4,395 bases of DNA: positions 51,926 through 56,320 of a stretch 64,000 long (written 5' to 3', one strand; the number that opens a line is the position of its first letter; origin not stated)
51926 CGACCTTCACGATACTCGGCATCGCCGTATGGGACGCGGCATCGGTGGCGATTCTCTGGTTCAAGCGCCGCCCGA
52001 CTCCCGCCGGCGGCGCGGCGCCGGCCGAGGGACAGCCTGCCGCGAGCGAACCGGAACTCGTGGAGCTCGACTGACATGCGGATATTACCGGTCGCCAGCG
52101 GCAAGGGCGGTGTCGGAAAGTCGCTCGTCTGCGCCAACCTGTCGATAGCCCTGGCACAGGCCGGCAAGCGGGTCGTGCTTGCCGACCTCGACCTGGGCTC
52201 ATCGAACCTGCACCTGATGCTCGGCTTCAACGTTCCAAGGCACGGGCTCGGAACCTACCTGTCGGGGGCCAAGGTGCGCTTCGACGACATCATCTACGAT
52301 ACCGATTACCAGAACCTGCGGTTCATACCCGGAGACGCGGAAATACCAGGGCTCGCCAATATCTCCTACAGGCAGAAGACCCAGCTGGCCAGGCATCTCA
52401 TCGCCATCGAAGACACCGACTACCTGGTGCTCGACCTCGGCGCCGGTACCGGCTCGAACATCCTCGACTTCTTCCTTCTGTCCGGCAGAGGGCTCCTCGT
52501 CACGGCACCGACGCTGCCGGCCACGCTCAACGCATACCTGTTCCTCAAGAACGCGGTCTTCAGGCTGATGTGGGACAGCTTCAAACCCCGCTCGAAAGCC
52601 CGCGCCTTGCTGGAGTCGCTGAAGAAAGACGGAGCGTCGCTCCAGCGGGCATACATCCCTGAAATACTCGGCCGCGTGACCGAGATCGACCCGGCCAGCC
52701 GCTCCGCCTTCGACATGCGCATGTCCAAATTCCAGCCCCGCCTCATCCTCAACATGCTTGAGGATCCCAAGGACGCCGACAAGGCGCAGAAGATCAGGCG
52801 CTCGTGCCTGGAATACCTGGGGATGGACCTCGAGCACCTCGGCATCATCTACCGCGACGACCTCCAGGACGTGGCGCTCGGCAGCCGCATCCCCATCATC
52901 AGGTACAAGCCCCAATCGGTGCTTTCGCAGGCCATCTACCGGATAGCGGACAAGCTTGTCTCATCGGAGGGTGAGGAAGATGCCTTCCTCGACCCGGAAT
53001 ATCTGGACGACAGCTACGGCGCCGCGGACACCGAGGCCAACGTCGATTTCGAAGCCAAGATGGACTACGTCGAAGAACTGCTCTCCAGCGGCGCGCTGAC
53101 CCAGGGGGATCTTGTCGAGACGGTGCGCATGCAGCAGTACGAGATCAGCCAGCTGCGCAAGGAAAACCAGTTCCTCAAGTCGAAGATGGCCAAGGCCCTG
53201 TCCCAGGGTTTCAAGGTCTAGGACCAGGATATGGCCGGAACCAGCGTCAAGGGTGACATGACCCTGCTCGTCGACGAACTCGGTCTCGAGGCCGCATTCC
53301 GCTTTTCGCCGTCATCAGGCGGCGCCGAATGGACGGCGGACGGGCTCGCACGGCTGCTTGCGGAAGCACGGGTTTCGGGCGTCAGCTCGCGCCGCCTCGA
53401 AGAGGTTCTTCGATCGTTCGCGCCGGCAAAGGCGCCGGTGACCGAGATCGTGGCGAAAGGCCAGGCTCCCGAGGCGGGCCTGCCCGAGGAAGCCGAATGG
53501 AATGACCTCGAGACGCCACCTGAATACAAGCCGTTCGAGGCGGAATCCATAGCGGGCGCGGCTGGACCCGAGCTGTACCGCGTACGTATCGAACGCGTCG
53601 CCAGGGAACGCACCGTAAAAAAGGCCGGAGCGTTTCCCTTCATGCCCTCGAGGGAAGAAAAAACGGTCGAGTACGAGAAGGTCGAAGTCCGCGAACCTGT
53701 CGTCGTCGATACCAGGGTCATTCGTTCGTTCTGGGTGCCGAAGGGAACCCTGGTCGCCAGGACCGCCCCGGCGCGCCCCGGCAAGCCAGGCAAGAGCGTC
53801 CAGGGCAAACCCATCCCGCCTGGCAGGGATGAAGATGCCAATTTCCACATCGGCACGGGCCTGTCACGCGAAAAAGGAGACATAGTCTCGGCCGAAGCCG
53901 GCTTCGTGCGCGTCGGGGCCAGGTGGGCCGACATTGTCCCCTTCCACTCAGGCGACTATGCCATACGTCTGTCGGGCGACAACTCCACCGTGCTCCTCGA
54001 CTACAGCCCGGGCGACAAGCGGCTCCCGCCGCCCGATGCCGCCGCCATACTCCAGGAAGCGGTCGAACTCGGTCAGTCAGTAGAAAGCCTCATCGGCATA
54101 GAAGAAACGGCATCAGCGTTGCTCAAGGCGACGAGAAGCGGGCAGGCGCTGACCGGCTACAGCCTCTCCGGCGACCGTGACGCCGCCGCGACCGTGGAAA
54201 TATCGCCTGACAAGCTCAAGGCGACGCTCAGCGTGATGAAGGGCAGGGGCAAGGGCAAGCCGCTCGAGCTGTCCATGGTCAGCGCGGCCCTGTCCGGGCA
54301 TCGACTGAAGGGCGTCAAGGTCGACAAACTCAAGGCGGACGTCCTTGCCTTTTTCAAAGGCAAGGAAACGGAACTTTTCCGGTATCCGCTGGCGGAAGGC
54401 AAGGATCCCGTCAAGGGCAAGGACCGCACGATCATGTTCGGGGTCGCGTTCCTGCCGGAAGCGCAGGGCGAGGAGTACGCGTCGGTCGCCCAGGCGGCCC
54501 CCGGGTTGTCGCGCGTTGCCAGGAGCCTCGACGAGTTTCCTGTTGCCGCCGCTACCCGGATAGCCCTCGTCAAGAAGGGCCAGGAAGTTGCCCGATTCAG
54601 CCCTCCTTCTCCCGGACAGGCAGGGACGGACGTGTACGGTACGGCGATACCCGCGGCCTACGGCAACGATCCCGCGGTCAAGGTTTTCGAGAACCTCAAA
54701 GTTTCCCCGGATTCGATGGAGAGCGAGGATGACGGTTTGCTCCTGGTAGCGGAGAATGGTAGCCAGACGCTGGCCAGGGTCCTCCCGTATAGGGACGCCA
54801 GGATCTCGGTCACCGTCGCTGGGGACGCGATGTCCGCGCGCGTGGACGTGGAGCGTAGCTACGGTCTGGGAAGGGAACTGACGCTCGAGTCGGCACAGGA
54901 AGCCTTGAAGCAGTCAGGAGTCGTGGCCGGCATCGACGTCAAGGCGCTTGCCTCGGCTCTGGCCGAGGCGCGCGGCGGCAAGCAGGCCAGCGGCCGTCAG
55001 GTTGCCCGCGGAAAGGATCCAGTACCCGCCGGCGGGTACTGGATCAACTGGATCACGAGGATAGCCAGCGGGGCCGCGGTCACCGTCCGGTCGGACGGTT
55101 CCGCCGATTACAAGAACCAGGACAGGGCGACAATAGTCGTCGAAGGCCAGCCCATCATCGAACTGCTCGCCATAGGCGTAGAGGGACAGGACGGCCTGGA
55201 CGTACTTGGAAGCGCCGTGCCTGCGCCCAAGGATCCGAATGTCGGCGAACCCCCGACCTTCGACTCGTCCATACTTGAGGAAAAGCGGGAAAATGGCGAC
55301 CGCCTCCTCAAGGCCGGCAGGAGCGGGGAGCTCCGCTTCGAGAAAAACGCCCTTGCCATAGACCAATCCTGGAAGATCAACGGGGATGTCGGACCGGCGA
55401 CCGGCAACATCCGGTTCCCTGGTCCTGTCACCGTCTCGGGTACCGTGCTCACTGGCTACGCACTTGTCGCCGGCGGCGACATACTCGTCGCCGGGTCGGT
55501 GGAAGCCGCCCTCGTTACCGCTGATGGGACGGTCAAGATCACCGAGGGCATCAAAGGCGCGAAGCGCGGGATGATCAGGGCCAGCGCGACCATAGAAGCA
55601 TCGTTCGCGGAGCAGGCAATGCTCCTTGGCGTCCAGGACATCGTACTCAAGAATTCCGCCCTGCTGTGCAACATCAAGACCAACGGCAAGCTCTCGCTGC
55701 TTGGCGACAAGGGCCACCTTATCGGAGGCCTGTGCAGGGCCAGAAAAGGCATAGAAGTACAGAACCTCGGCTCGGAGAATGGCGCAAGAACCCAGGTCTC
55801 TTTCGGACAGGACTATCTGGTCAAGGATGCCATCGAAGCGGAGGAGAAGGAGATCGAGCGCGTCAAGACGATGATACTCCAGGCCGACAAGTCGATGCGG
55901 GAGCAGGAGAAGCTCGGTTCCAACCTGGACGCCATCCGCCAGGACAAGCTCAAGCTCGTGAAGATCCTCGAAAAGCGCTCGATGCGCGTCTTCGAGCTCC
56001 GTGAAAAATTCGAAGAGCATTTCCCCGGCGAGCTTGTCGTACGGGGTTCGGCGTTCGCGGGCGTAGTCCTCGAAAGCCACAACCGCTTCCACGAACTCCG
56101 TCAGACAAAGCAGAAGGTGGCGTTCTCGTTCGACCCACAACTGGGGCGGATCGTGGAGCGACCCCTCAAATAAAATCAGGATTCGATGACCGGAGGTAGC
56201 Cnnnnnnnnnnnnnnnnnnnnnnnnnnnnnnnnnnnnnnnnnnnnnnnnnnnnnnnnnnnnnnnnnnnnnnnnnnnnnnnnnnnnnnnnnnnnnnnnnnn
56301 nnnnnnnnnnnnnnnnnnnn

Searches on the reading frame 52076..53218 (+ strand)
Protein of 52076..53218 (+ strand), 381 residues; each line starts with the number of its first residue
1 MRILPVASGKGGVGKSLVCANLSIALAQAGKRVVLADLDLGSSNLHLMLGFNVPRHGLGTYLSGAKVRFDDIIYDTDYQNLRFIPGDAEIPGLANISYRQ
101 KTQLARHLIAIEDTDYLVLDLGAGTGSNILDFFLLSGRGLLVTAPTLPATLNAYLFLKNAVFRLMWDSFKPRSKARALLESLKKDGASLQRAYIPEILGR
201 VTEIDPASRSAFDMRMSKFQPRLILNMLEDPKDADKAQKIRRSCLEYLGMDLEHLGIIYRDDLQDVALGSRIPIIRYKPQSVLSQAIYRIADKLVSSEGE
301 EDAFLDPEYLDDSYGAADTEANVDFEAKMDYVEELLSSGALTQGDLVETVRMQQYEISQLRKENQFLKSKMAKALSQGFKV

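Call 44: search_protein_families(library=pfam, proteins=[window:52076-53218:+], max_evalue=0.0001)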
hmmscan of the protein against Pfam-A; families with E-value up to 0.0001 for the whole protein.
window:52076-53218:+ (381 aa): 5 families
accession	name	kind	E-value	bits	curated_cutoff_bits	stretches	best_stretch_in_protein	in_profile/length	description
PF10609.15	ParA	-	1.3e-13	51.4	27.1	1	3-145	5-145/246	NUBPL iron-transfer P-loop NTPase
PF01656.29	CbiA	-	2.4e-13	50.6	25.4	1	6-136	3-54/125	CobQ/CobB/MinD/ParA nucleotide binding domain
PF13614.12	AAA_31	-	1.2e-10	42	27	1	1-120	1-124/177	AAA domain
PF06564.18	CBP_BcsQ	-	6.6e-07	29.5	21.3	0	1-56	1-53/234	Cellulose biosynthesis protein BcsQ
PF00142.24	Fer4_NifH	-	1.4e-05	25.1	25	1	9-54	7-52/271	4Fe-4S iron sulfur cluster binding proteins, NifH/frxC family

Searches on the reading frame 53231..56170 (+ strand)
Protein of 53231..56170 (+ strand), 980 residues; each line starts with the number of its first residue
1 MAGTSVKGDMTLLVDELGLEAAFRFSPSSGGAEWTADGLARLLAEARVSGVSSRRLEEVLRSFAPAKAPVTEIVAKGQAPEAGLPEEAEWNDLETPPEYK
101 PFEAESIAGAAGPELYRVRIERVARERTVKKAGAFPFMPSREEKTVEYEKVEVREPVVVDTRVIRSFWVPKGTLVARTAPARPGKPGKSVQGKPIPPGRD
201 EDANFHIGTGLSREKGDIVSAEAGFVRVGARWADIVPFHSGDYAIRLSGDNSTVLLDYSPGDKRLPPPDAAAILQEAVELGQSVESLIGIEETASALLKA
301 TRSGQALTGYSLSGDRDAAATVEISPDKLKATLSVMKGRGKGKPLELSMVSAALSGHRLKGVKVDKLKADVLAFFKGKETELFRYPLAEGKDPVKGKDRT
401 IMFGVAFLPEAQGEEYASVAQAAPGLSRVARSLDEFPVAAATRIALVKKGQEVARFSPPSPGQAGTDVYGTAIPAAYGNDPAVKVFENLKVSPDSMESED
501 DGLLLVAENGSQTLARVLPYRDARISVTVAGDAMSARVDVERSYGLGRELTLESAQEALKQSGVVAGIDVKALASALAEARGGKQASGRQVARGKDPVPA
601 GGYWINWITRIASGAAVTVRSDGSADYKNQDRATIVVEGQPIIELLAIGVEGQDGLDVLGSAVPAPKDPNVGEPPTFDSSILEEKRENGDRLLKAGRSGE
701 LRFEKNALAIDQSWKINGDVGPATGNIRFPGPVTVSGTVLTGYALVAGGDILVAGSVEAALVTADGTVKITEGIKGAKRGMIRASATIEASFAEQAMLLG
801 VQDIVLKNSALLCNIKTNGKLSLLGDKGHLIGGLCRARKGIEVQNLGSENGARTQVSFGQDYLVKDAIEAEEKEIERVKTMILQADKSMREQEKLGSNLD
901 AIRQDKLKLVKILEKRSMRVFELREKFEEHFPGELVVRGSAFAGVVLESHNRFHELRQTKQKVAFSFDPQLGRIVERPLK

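Call 44: search_protein_families(library=pfam, proteins=[window:53231-56170:+], max_evalue=0.0001)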
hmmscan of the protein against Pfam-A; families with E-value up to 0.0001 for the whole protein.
window:53231-56170:+ (980 aa): 2 families
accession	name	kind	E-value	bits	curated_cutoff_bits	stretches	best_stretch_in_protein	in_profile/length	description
PF20250.3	FapA_N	-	4e-60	202.7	27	4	525-706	1-178/178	Flagellar Assembly Protein A N-terminal region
PF03961.19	FapA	-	1.1e-50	173.3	31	1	715-968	4-268/272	Flagellar Assembly Protein A beta solenoid domain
